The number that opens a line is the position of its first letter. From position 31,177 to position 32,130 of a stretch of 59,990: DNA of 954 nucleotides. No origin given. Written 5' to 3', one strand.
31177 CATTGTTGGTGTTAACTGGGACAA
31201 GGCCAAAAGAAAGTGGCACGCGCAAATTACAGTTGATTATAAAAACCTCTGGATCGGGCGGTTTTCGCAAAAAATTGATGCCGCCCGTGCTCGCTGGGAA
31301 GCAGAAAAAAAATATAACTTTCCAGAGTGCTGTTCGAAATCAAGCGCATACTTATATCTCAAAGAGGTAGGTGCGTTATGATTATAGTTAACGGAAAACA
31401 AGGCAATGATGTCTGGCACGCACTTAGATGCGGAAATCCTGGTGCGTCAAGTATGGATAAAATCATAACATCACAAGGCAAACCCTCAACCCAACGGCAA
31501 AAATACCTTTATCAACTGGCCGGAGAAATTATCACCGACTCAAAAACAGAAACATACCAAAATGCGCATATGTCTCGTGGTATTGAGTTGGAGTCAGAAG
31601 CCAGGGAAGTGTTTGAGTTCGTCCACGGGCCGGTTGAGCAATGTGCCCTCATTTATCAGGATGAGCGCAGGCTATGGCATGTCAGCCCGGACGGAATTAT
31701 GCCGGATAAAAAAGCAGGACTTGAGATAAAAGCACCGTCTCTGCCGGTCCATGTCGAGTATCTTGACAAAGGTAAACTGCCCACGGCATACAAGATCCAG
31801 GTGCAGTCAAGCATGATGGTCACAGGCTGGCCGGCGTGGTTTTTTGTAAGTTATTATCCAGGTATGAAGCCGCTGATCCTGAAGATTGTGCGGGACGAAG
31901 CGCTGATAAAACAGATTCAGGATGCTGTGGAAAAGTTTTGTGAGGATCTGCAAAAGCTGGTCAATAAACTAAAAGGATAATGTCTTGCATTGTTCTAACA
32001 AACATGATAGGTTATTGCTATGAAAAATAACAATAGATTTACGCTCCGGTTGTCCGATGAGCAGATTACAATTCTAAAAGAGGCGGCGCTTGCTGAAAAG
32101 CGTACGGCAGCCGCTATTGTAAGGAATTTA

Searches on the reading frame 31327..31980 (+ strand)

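Call 46: search_protein_families(library=pfam, proteins=[window:31327-31980:+], max_evalue=0.001)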
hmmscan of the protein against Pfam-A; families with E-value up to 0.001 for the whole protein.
window:31327-31980:+ (217 aa): 1 family
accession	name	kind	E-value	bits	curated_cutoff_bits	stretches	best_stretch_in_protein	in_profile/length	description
PF09588.16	YqaJ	-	1.1e-22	81.3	22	1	30-167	2-148/150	YqaJ-like viral recombinase domain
